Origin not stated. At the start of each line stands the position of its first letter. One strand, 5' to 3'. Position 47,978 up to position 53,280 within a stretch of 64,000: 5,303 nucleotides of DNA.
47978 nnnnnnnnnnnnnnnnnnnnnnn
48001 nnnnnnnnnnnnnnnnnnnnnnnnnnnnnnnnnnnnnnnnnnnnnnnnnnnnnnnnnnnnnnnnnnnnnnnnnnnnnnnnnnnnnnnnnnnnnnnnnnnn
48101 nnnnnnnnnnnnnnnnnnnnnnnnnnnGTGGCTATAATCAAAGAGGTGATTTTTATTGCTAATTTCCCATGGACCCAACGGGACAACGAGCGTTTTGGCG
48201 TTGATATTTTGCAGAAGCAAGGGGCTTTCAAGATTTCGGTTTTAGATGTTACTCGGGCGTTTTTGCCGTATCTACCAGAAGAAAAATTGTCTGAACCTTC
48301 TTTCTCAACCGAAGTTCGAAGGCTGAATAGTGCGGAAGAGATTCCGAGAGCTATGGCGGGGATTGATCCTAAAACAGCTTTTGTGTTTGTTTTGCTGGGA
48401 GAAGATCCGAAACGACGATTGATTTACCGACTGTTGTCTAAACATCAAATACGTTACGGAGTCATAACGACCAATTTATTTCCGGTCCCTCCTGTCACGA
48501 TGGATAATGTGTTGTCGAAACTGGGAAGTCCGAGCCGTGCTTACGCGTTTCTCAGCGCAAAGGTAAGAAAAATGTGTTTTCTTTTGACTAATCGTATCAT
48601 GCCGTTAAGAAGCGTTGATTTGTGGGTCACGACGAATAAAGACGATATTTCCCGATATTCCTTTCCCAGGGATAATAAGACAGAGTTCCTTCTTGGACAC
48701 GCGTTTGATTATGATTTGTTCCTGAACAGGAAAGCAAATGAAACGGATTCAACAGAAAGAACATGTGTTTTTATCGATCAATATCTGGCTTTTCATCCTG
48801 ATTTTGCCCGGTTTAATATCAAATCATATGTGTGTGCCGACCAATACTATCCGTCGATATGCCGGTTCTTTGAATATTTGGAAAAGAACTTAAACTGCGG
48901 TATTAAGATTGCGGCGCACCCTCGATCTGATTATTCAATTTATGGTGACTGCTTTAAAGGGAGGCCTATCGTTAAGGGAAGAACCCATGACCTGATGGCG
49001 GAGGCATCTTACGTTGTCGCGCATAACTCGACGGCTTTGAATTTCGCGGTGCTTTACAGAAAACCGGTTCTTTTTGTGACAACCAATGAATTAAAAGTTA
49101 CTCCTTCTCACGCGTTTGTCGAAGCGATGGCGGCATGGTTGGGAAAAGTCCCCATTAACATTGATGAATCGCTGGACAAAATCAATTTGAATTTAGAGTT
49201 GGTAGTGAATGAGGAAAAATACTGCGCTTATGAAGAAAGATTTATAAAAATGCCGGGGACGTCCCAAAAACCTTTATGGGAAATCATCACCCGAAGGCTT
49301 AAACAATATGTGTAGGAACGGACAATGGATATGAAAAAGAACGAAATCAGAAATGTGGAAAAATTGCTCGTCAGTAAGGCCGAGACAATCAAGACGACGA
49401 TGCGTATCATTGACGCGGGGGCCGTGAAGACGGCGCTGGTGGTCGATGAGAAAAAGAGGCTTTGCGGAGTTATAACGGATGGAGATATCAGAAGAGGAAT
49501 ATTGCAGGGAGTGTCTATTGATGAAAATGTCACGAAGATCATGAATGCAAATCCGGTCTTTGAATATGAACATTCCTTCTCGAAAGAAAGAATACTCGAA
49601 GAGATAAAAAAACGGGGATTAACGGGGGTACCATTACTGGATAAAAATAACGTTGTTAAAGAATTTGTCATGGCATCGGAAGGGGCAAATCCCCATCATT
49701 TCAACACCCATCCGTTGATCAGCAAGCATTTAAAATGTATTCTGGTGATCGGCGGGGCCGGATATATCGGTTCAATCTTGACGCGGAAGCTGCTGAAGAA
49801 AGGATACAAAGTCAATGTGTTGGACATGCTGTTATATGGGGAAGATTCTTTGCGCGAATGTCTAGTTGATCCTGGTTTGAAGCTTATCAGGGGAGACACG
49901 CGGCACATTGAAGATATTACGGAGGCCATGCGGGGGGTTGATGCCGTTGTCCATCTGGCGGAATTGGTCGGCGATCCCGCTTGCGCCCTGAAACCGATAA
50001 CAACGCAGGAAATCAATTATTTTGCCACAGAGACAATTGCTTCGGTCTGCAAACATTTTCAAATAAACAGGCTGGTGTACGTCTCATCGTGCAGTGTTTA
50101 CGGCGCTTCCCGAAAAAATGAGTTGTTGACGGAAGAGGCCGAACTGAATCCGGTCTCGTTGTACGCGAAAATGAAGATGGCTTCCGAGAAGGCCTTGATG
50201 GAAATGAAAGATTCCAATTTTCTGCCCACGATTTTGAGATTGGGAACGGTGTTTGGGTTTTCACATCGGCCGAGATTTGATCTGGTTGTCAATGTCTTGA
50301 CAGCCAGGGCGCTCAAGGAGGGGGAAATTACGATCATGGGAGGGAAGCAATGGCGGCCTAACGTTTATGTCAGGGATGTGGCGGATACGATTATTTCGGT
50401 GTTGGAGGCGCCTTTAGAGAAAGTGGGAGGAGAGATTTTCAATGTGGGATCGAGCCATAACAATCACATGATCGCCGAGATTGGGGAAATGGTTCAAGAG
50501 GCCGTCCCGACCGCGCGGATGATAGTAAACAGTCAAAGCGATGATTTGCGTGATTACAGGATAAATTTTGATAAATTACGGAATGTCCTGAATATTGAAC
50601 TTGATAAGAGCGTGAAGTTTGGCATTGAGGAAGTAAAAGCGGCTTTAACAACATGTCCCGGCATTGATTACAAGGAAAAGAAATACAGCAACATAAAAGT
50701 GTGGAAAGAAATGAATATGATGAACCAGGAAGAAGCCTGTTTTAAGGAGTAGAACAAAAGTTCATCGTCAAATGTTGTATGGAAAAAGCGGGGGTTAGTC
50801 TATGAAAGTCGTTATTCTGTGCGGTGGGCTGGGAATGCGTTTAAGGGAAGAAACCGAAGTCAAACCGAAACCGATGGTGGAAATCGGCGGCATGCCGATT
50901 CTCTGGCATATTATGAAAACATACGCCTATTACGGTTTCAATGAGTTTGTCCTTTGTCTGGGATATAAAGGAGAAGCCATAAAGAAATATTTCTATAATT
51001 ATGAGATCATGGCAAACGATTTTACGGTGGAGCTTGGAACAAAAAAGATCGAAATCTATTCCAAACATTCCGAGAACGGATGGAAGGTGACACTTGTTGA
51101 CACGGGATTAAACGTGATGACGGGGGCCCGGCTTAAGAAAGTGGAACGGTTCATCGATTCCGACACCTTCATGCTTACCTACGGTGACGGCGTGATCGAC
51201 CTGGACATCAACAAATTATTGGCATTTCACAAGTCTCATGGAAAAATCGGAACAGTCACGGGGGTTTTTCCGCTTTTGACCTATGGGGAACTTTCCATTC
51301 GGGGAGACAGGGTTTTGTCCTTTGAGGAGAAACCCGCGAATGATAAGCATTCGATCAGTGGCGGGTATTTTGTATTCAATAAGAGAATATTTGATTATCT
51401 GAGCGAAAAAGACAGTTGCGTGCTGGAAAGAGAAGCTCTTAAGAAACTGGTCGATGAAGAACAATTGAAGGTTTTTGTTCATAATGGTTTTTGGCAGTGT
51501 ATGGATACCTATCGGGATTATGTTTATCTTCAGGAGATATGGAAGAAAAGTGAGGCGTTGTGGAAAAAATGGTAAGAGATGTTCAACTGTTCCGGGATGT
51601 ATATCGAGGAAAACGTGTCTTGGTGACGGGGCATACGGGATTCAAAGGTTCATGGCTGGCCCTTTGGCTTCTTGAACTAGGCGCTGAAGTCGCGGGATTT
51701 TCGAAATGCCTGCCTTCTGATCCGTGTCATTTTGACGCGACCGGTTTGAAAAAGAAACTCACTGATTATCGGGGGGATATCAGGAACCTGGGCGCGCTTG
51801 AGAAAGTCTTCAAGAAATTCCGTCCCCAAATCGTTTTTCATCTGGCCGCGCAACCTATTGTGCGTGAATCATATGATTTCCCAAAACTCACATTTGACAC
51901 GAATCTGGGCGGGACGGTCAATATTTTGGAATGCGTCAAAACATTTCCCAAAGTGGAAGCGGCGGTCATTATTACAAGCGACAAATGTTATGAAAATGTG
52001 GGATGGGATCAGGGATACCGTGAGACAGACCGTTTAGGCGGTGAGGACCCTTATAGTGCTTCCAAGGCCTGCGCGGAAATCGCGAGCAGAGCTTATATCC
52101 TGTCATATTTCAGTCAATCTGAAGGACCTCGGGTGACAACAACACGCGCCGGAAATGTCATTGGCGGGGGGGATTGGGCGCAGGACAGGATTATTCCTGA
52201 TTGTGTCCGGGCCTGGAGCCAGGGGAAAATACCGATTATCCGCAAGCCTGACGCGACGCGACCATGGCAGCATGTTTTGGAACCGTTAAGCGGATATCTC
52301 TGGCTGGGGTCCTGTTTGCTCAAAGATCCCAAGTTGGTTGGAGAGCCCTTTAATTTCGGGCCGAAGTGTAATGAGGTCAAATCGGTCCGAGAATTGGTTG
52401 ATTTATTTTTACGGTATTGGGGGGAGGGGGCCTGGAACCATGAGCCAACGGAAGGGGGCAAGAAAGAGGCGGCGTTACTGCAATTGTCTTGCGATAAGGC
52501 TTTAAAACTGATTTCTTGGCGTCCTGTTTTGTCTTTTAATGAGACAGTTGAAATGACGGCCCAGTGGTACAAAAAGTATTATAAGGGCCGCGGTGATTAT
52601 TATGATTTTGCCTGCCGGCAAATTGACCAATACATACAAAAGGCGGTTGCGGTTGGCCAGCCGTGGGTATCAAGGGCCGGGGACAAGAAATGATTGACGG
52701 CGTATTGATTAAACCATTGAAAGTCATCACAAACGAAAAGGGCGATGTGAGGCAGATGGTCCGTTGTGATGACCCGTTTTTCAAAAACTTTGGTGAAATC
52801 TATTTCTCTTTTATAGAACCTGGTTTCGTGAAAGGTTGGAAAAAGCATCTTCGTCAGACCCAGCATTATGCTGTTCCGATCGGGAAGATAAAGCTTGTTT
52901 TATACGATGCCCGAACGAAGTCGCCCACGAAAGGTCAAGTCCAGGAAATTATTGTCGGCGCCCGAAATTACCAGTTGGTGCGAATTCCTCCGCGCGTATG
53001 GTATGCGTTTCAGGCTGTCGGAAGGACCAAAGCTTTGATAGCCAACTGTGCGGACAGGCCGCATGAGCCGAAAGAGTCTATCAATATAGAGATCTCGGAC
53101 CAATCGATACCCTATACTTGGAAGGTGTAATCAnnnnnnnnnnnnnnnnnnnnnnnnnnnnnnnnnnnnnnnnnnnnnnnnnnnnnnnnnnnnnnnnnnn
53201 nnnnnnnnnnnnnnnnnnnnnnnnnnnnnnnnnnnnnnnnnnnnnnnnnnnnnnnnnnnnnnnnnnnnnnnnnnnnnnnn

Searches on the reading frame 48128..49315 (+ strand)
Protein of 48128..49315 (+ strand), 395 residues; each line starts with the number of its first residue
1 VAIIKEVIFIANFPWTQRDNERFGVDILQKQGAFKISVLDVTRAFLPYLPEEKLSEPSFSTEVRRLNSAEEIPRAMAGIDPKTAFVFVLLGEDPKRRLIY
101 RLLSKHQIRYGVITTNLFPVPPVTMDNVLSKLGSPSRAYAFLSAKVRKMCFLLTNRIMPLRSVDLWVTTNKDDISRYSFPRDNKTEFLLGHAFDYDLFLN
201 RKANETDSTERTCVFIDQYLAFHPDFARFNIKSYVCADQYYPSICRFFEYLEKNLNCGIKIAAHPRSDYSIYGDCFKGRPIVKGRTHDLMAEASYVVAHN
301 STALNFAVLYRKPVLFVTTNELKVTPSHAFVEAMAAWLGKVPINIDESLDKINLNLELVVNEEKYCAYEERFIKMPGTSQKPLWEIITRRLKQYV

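Call 6: search_protein_families(library=ncbifam, proteins=[window:48128-49315:+], max_evalue=0.00001)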
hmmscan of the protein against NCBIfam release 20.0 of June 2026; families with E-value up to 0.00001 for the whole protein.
window:48128-49315:+ (395 aa): 0 families

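Call 16: search_protein_families(library=pfam, proteins=[window:48128-49315:+], max_evalue=0.01)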
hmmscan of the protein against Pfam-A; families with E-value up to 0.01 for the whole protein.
window:48128-49315:+ (395 aa): 0 families

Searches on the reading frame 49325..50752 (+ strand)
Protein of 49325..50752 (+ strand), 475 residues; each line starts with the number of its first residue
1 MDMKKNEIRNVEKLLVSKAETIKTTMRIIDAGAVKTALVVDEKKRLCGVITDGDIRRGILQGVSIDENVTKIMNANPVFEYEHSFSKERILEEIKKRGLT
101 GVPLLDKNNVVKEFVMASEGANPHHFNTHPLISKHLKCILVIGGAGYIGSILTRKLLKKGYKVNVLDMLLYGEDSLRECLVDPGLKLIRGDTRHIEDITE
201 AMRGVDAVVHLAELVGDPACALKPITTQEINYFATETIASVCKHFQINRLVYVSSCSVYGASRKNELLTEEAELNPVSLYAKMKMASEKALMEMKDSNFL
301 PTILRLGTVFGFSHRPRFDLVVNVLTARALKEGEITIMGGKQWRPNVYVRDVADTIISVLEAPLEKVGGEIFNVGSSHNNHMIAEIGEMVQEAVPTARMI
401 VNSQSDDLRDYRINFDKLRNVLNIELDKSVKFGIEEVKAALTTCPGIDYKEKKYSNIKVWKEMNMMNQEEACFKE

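Call 6: search_protein_families(library=ncbifam, proteins=[window:49325-50752:+], max_evalue=0.00001)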
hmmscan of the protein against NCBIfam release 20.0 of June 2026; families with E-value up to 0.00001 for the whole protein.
window:49325-50752:+ (475 aa): 26 families (the best 25 are shown)
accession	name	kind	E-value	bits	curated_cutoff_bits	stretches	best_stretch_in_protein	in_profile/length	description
TIGR01179.1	galE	equivalog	6.7e-30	104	262.3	1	139-394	2-275/332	UDP-glucose 4-epimerase GalE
TIGR01181.1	dTDP_gluc_dehyt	equivalog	3.2e-25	88.9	365.1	1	139-436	2-306/321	dTDP-glucose 4,6-dehydratase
TIGR04180.1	EDH_00030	hypoth_equivalog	3.6e-24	85.4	475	1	139-401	1-263/297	NAD-dependent 4,6-dehydratase LegB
NF007956.0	PRK10675.1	subfamily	4.2e-17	62.3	394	1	139-297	3-166/338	UDP-glucose 4-epimerase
TIGR02197.1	heptose_epim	equivalog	4.9e-17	62.1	274.6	1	139-395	1-261/316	ADP-glyceromanno-heptose 6-epimerase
TIGR01214.1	rmlD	equivalog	1.3e-16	60.6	224.05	1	139-366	2-200/285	dTDP-4-dehydrorhamnose reductase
NF008872.0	PRK11908.1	equivalog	1.4e-16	60.5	294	1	137-275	2-138/349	bifunctional UDP-4-keto-pentose/UDP-xylose synthase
TIGR03466.1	HpnA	hypoth_equivalog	8.6e-16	57.7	367.65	1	138-297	2-158/327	hopanoid-associated sugar epimerase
NF042422.1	oxyalk_red_OleD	equivalog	1.1e-15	57.8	580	1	139-361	3-216/329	2-alkyl-3-oxoalkanoate reductase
NF042423.1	oxyalk_red_Shew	equivalog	3.5e-14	52.6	580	1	132-339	4-199/331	2-alkyl-3-oxoalkanoate reductase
NF043036.1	ErythonDh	equivalog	5.4e-14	52.1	325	1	139-309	3-179/321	D-erythronate dehydrogenase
NF005998.1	PRK08125.1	equivalog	1e-12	47.3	777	1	132-272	311-449/649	bifunctional UDP-4-amino-4-deoxy-L-arabinose formyltransferase/UDP-glucuronic acid oxidase ArnA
TIGR03589.1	PseB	equivalog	2.4e-11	43.2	407.75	1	137-372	5-224/324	UDP-N-acetylglucosamine 4,6-dehydratase (inverting)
NF007582.0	PRK10217.1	equivalog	3.4e-10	39.5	698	1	137-395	2-275/355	dTDP-glucose 4,6-dehydratase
TIGR04130.1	FnlA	equivalog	5.5e-10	38.7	730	1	137-255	5-124/337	UDP-N-acetylglucosamine 4,6-dehydratase/5-epimerase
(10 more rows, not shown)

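Call 16: search_protein_families(library=pfam, proteins=[window:49325-50752:+], max_evalue=0.01)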
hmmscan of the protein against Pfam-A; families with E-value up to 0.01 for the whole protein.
window:49325-50752:+ (475 aa): 10 families
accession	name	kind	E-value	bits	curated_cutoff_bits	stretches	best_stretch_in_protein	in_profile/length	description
PF01370.27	Epimerase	-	6.7e-45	153.8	20.9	1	139-375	1-240/240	NAD dependent epimerase/dehydratase family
PF01073.25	3Beta_HSD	-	6.6e-23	81.6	22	1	140-358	1-227/280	3-beta hydroxysteroid dehydrogenase/isomerase family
PF16363.11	GDP_Man_Dehyd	-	1.9e-22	80.6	27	1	140-393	1-273/332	GDP-mannose 4,6 dehydratase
PF04321.23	RmlD_sub_bind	-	8.3e-19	68.2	27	1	139-366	3-204/287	RmlD substrate binding domain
PF13460.12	NAD_binding_10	-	1.8e-13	51.2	27.2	1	143-309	1-146/184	NAD(P)H-binding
PF02719.21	Polysacc_synt_2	-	1e-09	38.5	20.2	1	139-352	1-209/293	Polysaccharide biosynthesis protein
PF07993.18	NAD_binding_4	-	1.2e-07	31.6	20.1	1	196-313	80-211/258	Male sterility protein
PF05368.20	NmrA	-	1.4e-07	31.9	27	1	137-211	3-76/298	NmrA-like family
PF00571.33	CBS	-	1.4e-06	28.9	24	1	16-59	12-55/57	CBS domain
PF03435.24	Sacchrp_dh_NADP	-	0.0094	16.7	25.1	0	139-215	1-79/129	Saccharopine dehydrogenase NADP binding domain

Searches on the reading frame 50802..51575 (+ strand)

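Call 6: search_protein_families(library=ncbifam, proteins=[window:50802-51575:+], max_evalue=0.00001)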
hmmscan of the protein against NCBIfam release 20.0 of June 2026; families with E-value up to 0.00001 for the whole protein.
window:50802-51575:+ (257 aa): 14 families
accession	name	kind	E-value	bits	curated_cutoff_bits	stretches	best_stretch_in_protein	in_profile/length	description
TIGR02623.1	G1P_cyt_trans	equivalog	6.1e-103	343.7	300.25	1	1-257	1-255/255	glucose-1-phosphate cytidylyltransferase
TIGR03992.1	Arch_glmU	subfamily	2.8e-26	92.3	292.1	2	1-67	1-67/393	bifunctional sugar-1-phosphate nucleotidylyltransferase/acetyltransferase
NF052502.1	man1P_GTase_Rv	exception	1e-21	77.2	440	2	2-68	2-68/352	mannose-1-phosphate guanylyltransferase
NF049965.1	GlMnHpPGnyltfHddC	equivalog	9.9e-20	71.1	300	1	1-230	1-204/221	D-glycero-D-manno-heptose 1-phosphate guanosyltransferase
NF041313.1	UDPGP_AglF_Halo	equivalog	3.2e-17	62.8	400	1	1-64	1-64/234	UTP--glucose-1-phosphate uridylyltransferase AglF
NF045761.1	NAMPUrTaseMurU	equivalog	1e-14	55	250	1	1-237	1-217/226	N-acetylmuramate alpha-1-phosphate uridylyltransferase MurU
NF041173.1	Sug_nt_acttase_Thmprot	equivalog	1.5e-14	53.8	600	1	1-233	1-213/405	bifunctional sugar-1-phosphate nucleotidylyltransferase/acetyltransferase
TIGR01208.1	rmlA_long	equivalog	3.3e-12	46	320.25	1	2-238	1-225/353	glucose-1-phosphate thymidylyltransferase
NF041135.1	IPPtranDIPPsyn_Thcocales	equivalog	2.5e-11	43.2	580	1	1-239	1-209/419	bifunctional L-myo-inositol-1-phosphate cytidylyltransferase/CDP-L-myo-inositol myo-inositolphosphotransferase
TIGR02091.1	glgC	equivalog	8.2e-10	38.3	424.9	1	3-239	3-251/364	glucose-1-phosphate adenylyltransferase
NF003670.0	PRK05293.1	equivalog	8.5e-08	31.5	470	1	4-239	8-250/382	glucose-1-phosphate adenylyltransferase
TIGR01099.1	galU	equivalog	5e-07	29.6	326.8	1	1-204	2-218/261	UTP--glucose-1-phosphate uridylyltransferase GalU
TIGR01173.1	glmU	equivalog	2e-06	27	366.85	1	1-80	1-77/452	bifunctional UDP-N-acetylglucosamine diphosphorylase/glucosamine-1-phosphate N-acetyltransferase GlmU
NF001947.0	PRK00725.1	subfamily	5e-06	25.5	470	0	3-194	19-217/426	glucose-1-phosphate adenylyltransferase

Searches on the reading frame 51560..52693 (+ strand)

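Call 6: search_protein_families(library=ncbifam, proteins=[window:51560-52693:+], max_evalue=0.00001)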
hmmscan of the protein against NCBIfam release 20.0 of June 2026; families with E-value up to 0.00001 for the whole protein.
window:51560-52693:+ (377 aa): 12 families
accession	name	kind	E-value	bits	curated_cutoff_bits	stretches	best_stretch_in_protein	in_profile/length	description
TIGR02622.1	CDP_4_6_dhtase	equivalog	1.5e-136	455.2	278.45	1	14-359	1-352/352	CDP-glucose 4,6-dehydratase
TIGR01181.1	dTDP_gluc_dehyt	equivalog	1.1e-26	93.7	365.1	1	19-339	1-313/321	dTDP-glucose 4,6-dehydratase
TIGR04180.1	EDH_00030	hypoth_equivalog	4.8e-18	65.3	475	1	20-286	1-255/297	NAD-dependent 4,6-dehydratase LegB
TIGR01179.1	galE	equivalog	5.3e-17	61.6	262.3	1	19-174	1-154/332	UDP-glucose 4-epimerase GalE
NF007582.0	PRK10217.1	equivalog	4.9e-14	52.2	698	1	18-268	2-253/355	dTDP-glucose 4,6-dehydratase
TIGR01472.1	gmd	equivalog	5.1e-14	52.2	415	1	19-180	2-170/342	GDP-mannose 4,6-dehydratase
NF007490.0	PRK10084.1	subfamily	1e-10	41.1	649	1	65-338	50-335/361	dTDP-glucose 4,6-dehydratase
NF007956.0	PRK10675.1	subfamily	5.4e-09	35.6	394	1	19-170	2-154/338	UDP-glucose 4-epimerase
NF042423.1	oxyalk_red_Shew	equivalog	2.4e-07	30.1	580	1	18-150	9-127/331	2-alkyl-3-oxoalkanoate reductase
TIGR01214.1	rmlD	equivalog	3.8e-06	26.2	224.05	1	19-179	1-138/285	dTDP-4-dehydrorhamnose reductase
NF041015.1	UDPsulfquin_syn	equivalog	5.9e-06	25.5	575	0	64-129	65-133/384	UDP-sulfoquinovose synthase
NF043036.1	ErythonDh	equivalog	6.7e-06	25.5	325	1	19-141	2-125/321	D-erythronate dehydrogenase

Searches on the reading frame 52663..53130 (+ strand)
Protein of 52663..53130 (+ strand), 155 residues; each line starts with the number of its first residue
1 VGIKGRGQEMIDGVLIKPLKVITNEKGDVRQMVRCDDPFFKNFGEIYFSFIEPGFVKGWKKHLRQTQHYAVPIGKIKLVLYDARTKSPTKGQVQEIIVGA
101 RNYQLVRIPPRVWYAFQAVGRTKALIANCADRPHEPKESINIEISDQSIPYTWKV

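Call 6: search_protein_families(library=ncbifam, proteins=[window:52663-53130:+], max_evalue=0.00001)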
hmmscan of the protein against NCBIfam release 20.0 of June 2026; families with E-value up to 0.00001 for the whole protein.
window:52663-53130:+ (155 aa): 0 families

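Call 16: search_protein_families(library=pfam, proteins=[window:52663-53130:+], max_evalue=0.01)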
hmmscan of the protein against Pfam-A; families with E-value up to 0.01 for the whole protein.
window:52663-53130:+ (155 aa): 2 families
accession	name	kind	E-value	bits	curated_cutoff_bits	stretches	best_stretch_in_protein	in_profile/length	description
PF00908.23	dTDP_sugar_isom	-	4.8e-09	36.6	27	1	42-153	39-152/168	dTDP-4-dehydrorhamnose 3,5-epimerase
PF14667.12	Polysacc_synt_C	-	0.0075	16.8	28.7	1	41-132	15-101/111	Polysaccharide biosynthesis C-terminal domain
